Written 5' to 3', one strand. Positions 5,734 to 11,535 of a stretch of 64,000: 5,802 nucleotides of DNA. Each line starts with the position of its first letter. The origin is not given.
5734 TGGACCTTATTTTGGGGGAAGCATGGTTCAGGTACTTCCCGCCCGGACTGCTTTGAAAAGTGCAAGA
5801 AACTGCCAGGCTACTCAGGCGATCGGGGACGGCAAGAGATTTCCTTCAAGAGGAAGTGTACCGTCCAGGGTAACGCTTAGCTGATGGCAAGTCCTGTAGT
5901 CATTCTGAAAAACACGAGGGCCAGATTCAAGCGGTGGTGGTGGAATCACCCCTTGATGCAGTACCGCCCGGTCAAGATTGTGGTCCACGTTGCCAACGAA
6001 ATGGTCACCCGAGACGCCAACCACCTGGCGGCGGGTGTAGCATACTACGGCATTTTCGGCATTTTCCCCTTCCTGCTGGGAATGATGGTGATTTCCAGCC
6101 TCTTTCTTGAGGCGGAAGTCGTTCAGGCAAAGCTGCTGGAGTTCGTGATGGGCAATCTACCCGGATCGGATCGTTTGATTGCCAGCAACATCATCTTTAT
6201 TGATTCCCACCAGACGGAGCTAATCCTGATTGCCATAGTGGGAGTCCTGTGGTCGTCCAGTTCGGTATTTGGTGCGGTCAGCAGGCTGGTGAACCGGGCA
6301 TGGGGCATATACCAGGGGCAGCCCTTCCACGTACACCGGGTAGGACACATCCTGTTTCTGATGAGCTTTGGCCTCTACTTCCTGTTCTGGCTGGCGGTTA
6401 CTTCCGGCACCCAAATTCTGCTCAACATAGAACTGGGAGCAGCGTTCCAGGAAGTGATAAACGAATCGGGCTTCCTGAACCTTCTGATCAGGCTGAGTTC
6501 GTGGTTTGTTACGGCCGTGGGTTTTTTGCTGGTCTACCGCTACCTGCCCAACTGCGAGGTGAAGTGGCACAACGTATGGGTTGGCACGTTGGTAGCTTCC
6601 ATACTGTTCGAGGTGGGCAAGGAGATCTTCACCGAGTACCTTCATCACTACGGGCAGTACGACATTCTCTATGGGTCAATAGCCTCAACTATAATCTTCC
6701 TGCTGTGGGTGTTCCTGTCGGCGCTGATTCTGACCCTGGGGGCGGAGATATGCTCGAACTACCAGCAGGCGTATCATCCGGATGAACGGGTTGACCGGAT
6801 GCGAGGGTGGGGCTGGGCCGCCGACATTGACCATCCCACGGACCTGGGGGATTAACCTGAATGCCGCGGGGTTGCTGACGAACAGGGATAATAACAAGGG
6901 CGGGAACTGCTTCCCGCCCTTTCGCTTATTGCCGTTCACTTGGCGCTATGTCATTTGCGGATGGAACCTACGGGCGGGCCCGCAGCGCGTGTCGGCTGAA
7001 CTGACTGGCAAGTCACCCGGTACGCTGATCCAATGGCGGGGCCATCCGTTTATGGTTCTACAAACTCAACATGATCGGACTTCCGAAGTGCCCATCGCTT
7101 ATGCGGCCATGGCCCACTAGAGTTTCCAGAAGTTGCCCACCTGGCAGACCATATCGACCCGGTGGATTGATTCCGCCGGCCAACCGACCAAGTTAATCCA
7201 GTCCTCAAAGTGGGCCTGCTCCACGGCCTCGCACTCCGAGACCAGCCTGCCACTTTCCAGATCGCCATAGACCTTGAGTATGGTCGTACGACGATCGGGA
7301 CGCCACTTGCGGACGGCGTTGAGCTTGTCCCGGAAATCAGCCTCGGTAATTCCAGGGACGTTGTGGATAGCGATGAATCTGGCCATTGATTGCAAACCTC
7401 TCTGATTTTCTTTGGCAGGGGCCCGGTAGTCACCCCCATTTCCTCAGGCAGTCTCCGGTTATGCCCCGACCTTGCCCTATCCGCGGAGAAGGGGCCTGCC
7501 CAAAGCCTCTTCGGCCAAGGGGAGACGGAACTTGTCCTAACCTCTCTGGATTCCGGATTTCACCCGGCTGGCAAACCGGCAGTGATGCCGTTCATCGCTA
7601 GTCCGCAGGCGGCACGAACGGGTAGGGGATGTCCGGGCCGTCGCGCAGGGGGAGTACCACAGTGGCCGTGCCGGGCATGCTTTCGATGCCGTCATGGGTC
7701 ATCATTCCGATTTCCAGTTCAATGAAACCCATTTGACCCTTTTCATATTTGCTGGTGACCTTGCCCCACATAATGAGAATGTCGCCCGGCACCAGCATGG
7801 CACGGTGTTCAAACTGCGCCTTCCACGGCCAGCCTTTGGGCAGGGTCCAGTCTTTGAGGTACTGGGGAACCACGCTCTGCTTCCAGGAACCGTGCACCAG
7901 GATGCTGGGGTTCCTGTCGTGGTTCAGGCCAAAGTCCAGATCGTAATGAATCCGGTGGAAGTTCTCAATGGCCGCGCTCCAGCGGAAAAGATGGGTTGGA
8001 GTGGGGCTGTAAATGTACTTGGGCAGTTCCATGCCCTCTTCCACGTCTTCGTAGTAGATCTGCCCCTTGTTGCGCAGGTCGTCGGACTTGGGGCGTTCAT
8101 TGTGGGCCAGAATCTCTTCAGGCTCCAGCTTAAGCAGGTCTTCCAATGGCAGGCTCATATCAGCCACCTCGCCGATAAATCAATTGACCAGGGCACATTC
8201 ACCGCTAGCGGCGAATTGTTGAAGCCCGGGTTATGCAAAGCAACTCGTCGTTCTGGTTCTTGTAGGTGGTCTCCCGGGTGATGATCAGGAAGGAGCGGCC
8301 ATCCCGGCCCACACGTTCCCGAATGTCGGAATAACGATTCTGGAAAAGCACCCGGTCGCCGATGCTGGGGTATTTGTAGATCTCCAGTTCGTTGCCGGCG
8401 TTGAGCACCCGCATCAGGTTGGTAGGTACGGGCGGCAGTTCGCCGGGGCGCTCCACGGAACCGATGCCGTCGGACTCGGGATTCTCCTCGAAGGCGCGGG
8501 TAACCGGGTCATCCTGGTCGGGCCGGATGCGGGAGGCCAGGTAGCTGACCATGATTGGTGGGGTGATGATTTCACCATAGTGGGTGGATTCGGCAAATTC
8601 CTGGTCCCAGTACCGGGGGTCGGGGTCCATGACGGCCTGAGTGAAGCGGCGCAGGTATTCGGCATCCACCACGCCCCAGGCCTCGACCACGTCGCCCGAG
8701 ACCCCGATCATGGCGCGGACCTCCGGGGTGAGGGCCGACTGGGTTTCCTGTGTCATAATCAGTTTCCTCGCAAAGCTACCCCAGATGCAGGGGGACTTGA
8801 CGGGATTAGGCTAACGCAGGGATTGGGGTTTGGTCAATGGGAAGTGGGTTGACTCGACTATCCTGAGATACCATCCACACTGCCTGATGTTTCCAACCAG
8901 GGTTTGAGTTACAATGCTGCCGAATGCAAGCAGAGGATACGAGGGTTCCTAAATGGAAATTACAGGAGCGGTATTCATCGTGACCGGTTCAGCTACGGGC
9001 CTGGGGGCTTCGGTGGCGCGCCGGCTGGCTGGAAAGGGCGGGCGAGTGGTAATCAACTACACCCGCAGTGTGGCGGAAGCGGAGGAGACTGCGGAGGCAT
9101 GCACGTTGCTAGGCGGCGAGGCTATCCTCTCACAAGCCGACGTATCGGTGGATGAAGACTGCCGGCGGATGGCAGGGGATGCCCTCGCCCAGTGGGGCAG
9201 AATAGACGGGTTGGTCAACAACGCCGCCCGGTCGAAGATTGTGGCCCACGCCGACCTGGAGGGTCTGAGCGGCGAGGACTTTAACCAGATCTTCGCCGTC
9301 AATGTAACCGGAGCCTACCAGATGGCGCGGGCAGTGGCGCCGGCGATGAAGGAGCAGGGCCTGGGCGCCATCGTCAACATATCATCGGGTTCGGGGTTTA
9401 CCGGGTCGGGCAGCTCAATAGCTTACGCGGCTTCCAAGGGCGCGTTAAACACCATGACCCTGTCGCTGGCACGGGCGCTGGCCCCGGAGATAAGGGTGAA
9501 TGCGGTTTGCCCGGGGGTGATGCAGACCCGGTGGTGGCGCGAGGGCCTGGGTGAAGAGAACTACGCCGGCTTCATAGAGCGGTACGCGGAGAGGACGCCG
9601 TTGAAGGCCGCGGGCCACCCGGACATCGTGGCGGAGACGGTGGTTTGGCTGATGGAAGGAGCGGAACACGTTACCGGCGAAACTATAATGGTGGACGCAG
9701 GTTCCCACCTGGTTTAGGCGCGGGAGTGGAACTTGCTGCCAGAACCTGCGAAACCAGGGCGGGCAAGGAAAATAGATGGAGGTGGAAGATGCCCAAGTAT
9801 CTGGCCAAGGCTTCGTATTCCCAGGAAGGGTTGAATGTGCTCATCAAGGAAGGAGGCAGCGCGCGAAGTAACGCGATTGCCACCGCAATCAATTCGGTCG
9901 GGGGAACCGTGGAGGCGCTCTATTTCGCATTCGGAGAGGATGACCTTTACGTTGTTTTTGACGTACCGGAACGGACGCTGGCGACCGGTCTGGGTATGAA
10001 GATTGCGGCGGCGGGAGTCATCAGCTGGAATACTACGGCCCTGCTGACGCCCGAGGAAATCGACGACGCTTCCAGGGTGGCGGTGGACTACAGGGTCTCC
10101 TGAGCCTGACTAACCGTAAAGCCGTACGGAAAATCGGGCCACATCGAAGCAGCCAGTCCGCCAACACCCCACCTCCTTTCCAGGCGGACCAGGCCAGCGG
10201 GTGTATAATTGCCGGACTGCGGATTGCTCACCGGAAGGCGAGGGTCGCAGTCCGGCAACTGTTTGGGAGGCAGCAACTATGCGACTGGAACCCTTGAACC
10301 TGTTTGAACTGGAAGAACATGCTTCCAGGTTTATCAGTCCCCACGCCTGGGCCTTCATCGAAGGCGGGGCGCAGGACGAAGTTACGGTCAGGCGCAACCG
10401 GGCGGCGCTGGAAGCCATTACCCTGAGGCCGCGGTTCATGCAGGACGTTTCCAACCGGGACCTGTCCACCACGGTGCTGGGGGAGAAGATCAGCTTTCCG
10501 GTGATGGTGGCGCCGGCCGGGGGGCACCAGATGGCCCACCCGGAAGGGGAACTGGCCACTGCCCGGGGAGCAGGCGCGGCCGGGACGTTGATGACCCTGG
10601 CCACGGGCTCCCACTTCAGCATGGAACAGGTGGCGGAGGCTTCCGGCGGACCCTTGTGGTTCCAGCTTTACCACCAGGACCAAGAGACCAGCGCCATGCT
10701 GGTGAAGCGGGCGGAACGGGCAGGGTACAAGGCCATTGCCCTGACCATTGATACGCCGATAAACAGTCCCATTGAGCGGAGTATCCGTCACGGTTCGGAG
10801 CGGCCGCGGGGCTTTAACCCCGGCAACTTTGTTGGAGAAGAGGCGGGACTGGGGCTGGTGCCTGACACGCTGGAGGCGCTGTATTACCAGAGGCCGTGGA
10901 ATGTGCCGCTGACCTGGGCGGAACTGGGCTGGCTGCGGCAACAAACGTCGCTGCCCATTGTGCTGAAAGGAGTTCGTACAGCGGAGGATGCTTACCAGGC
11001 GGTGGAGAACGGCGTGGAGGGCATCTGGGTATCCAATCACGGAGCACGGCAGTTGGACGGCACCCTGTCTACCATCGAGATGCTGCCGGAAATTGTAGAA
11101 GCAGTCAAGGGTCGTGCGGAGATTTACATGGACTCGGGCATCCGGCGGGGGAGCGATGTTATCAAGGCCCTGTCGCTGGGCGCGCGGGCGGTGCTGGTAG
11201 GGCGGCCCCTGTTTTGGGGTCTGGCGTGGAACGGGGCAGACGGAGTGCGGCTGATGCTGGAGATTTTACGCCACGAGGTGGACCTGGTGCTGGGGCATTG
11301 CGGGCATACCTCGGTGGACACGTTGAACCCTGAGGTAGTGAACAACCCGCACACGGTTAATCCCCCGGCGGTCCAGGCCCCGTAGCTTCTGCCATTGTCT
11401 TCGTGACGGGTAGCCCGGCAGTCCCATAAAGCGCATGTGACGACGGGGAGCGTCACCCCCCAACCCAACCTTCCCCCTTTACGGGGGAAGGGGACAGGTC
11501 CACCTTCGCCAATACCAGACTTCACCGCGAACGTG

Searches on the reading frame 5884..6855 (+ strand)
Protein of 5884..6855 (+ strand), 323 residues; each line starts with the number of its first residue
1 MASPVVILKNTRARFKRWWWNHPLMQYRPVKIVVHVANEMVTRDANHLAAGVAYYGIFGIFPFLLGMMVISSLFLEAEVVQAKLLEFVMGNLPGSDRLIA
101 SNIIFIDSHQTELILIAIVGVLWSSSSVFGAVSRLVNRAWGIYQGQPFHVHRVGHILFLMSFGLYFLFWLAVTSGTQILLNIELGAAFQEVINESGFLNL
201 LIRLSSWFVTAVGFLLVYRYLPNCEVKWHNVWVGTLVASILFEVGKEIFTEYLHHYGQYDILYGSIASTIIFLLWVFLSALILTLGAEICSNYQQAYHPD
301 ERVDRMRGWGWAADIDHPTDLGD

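Call 69: search_protein_families(library=pfam, proteins=[window:5884-6855:+], max_evalue=0.001)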
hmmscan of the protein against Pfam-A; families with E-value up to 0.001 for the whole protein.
window:5884-6855:+ (323 aa): 1 family
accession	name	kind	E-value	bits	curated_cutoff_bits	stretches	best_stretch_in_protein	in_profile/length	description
PF03631.20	Virul_fac_BrkB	-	1.3e-48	166.4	33.7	1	43-296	3-258/259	Virulence factor BrkB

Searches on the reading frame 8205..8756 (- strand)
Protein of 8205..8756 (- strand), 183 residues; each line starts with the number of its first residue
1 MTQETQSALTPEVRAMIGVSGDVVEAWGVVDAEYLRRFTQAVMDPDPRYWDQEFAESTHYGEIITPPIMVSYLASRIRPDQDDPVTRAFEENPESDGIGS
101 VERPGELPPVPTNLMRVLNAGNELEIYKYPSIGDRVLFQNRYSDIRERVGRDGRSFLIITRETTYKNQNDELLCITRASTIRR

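Call 69: search_protein_families(library=pfam, proteins=[window:8205-8756:-], max_evalue=0.001)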
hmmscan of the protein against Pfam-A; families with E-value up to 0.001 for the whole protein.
window:8205-8756:- (183 aa): 1 family
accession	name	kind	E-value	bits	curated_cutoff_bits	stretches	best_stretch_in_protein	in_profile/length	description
PF13452.11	FAS1_DH_region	-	8e-16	58.8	22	1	29-174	13-130/132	FAS1-like, dehydratase domain region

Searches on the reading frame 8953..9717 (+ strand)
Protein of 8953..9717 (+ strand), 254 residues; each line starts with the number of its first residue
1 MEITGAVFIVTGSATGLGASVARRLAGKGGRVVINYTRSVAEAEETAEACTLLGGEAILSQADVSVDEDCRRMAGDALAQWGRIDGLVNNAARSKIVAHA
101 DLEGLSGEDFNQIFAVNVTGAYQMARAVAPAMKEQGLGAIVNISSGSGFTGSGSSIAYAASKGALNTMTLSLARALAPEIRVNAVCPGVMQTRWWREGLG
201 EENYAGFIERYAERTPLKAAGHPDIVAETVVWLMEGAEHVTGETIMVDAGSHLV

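Call 70: search_protein_families(library=pfam, proteins=[window:8953-9717:+], max_evalue=0.001)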
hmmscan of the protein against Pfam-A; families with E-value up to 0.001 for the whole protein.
window:8953-9717:+ (254 aa): 4 families
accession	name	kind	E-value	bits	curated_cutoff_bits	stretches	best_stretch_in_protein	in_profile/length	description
PF13561.12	adh_short_C2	-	6.7e-54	183.4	27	1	12-252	1-236/236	Enoyl-(Acyl carrier protein) reductase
PF00106.31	adh_short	-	7.7e-50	169.5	26.6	1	7-196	2-188/195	short chain dehydrogenase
PF08659.16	KR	-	4.8e-17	62.9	22.6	1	6-174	1-165/180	KR domain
PF23441.1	SDR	-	5.7e-06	26.3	27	1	141-253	145-257/258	SDR-like rossmann domain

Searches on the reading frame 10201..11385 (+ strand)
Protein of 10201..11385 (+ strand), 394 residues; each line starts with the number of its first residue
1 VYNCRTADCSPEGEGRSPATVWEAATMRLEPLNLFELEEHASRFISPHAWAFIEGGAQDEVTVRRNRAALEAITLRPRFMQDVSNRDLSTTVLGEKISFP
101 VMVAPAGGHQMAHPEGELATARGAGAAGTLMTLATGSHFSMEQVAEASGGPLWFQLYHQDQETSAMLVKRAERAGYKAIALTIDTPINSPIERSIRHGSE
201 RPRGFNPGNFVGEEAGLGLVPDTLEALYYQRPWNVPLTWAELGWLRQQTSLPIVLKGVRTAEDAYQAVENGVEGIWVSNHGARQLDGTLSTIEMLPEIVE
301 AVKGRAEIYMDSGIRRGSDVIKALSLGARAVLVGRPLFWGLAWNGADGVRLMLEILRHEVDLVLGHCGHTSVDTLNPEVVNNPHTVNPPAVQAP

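Call 22: search_protein_families(library=pfam, proteins=[window:10201-11385:+], max_evalue=0.001)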
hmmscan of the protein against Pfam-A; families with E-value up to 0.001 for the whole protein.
window:10201-11385:+ (394 aa): 2 families
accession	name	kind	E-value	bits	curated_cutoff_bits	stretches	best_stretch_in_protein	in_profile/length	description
PF01070.24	FMN_dh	-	3.4e-123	411.6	24.9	1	41-381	1-349/350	FMN-dependent dehydrogenase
PF05690.20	ThiG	-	5e-06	26.5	23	0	291-334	163-204/247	Thiazole biosynthesis protein ThiG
